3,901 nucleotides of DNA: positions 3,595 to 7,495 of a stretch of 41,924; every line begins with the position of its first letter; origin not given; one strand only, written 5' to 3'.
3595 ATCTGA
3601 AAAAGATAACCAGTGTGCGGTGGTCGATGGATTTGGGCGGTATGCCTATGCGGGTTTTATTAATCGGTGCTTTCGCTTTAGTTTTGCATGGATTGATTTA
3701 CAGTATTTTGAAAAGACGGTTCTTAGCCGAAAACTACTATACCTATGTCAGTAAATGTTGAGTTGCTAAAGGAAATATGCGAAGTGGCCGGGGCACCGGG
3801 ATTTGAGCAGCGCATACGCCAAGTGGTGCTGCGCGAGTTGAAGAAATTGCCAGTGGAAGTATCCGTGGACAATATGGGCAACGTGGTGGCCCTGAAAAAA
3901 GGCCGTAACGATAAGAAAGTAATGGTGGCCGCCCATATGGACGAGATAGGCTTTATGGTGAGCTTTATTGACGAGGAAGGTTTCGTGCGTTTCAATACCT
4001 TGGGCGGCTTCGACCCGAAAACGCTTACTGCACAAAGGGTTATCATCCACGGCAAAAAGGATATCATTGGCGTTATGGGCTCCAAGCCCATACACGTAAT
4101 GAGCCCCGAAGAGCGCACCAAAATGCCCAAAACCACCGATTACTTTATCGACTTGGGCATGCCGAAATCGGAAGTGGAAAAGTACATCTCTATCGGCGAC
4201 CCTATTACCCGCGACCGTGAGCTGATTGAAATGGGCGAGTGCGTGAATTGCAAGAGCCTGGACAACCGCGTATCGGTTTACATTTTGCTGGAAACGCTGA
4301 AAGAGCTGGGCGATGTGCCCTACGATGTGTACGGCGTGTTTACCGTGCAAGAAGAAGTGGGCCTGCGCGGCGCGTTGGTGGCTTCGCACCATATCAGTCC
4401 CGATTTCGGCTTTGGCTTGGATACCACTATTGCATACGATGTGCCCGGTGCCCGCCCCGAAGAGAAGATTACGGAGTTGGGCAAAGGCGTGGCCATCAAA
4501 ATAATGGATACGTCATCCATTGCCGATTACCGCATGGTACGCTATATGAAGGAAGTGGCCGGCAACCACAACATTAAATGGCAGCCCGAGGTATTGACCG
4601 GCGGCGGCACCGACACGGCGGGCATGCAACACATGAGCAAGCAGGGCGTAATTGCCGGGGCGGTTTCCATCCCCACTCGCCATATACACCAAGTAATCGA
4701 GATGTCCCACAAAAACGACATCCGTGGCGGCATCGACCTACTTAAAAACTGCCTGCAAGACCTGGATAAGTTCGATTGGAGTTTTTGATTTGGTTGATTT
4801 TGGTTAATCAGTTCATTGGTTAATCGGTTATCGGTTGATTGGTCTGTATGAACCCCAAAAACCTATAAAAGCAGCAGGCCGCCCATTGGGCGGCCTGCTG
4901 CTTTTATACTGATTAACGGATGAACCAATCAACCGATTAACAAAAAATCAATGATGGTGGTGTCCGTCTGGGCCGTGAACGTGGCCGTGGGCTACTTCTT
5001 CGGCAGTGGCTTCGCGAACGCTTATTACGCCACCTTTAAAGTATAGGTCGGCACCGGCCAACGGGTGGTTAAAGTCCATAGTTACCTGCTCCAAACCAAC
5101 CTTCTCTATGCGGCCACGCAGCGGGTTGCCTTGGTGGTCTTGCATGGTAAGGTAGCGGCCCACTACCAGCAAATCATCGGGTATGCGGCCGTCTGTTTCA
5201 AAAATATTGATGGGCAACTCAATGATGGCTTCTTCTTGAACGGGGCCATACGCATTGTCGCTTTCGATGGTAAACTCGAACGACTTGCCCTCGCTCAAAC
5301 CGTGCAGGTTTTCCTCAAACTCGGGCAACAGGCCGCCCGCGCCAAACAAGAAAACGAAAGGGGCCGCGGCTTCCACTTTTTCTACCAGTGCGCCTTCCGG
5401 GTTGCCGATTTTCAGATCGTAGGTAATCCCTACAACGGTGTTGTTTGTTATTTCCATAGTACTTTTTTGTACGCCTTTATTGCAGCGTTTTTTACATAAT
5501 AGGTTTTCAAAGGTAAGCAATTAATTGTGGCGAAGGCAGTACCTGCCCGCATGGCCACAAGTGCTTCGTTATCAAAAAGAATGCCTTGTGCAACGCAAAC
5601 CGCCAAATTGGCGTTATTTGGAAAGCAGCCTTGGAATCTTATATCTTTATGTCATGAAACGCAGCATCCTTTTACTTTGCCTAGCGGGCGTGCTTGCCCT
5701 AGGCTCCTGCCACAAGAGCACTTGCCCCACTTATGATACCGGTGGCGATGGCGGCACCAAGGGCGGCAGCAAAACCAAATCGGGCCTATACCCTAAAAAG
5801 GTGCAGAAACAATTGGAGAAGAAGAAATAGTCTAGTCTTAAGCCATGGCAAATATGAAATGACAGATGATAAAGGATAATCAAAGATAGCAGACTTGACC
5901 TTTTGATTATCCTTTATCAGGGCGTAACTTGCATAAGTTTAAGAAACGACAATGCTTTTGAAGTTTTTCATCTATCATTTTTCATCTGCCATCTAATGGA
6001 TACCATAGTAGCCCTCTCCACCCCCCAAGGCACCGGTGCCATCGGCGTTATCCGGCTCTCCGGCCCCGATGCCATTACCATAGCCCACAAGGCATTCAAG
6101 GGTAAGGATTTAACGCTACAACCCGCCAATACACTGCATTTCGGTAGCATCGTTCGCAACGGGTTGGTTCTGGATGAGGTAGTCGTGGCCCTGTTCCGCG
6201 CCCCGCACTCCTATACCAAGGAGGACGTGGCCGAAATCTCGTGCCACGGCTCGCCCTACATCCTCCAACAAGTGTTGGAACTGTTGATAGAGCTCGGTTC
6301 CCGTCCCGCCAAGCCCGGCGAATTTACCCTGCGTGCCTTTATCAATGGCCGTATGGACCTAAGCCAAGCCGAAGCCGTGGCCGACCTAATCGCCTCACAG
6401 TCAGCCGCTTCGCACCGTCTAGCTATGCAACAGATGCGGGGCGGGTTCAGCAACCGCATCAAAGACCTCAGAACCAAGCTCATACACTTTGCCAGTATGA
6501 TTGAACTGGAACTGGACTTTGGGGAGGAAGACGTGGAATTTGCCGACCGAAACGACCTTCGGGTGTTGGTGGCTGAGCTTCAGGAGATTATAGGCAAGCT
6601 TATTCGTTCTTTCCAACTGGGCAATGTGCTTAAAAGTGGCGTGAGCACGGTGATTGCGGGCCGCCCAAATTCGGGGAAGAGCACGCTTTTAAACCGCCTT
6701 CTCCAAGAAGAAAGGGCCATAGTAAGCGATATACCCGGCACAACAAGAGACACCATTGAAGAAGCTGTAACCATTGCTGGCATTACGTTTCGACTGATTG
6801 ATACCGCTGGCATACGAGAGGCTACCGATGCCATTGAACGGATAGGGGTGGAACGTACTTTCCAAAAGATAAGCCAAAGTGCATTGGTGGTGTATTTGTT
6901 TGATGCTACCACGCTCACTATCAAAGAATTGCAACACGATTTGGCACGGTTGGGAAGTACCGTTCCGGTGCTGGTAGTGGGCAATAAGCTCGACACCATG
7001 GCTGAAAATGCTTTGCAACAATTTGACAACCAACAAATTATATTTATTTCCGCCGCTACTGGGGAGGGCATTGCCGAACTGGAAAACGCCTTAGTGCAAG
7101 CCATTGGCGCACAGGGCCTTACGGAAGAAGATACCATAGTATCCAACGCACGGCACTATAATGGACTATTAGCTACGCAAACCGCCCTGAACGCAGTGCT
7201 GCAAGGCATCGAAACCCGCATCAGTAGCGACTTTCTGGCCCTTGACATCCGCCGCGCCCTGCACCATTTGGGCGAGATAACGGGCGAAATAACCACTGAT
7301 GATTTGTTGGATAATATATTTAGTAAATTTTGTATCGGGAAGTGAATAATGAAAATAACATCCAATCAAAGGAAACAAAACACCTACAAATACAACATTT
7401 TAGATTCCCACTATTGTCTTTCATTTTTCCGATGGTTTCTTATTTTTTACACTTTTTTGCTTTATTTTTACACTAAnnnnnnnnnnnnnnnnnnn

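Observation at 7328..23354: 16-kb island integrated into the last 18 bp of mnmE, the same target used by SGI1-family elements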

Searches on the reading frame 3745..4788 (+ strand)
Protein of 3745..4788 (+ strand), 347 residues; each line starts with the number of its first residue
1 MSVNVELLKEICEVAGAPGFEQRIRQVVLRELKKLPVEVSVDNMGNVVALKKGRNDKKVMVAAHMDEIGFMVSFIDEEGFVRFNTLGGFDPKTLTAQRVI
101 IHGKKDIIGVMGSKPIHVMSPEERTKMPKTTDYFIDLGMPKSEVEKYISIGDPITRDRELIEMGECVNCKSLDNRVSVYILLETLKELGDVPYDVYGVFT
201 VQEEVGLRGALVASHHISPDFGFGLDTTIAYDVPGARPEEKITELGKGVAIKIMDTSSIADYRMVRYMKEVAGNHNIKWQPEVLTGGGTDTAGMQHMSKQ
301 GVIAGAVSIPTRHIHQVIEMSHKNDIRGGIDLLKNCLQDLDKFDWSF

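Call 6: search_protein_families(library=pfam, proteins=[window:3745-4788:+], max_evalue=0.01)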
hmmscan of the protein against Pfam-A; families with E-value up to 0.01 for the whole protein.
window:3745-4788:+ (347 aa): 3 families
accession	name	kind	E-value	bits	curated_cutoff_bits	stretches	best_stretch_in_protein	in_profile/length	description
PF05343.19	Peptidase_M42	-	1.5e-90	303.6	23.2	1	45-332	1-292/292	M42 glutamyl aminopeptidase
PF01546.33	Peptidase_M20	-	2.8e-05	24.5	24.6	1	172-338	34-205/206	Peptidase family M20/M25/M40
PF04389.22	Peptidase_M28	-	0.00098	19.3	21.3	0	46-70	1-26/193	Peptidase family M28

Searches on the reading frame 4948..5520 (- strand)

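Call 6: search_protein_families(library=pfam, proteins=[window:4948-5520:-], max_evalue=0.01)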
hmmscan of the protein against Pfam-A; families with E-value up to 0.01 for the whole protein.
window:4948-5520:- (190 aa): 1 family
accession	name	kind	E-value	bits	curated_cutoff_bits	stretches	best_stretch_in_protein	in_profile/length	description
PF00254.34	FKBP_C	-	4.8e-06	27.2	21.1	1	24-96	5-76/94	FKBP-type peptidyl-prolyl cis-trans isomerase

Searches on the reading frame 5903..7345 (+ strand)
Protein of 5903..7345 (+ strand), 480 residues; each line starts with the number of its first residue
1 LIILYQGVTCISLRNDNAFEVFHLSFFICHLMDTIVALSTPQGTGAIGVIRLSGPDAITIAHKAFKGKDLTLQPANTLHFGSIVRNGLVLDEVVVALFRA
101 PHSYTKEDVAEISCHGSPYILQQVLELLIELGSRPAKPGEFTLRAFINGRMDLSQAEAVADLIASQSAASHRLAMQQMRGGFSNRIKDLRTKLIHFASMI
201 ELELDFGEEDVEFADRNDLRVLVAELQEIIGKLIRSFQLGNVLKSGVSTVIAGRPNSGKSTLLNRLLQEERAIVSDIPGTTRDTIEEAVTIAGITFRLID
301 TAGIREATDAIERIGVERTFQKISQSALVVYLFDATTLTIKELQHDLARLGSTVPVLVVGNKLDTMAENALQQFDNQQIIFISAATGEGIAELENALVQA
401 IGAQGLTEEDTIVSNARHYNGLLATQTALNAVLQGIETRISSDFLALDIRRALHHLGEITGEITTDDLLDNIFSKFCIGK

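Call 5: search_protein_families(library=pfam, proteins=[window:5903-7345:+], max_evalue=0.01)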
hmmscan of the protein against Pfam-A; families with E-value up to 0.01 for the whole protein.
window:5903-7345:+ (480 aa): 13 families
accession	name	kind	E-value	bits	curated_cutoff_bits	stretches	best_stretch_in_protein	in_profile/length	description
PF12631.12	MnmE_helical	-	7.6e-56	190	40.1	1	153-477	1-211/211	MnmE helical domain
PF10396.14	TrmE_N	-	3.6e-42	143.7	29.8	1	34-150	1-117/117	GTP-binding protein TrmE N-terminus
PF01926.29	MMR_HSR1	-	1.3e-26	93.3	21.9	1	250-362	3-113/113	50S ribosome-binding GTPase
PF02421.24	FeoB_N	-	1e-11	45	27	1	249-395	3-154/156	Ferrous iron transport protein B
PF00071.28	Ras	-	4.4e-06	26.8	21.6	1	250-378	3-129/162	Ras family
PF03193.22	RsgA_GTPase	-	1.5e-05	25.3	30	1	239-306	100-170/174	RsgA GTPase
PF02492.25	cobW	-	2.1e-05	24.6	20.7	0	298-374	88-165/180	CobW/HypB/UreG, nucleotide-binding domain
PF00025.27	Arf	-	2.3e-05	24.4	22.3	1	247-370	15-132/174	ADP-ribosylation factor family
PF08477.19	Roc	-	8.7e-05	23.2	27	1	250-364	3-119/119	Ras of Complex, Roc, domain of DAPkinase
PF00009.33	GTP_EFTU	-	0.00012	22.1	26.5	0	248-399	5-184/188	Elongation factor Tu GTP binding domain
PF16897.10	MMR_HSR1_Xtn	-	0.00013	22.3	35.2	1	341-399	43-102/106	C-terminal region of MMR_HSR1 domain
PF00350.29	Dynamin_N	-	0.0002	21.9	27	1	250-282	2-34/168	Dynamin family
PF13401.12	AAA_22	-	0.0061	17.3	27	0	248-281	7-33/130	AAA domain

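Call 18: find_encoding_contigs(protein=window:5996-7345:+, flank=10000, max_places=10)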
Protein window:5996-7345:+ (449 aa): no gene with exactly this product is on record in the collection.
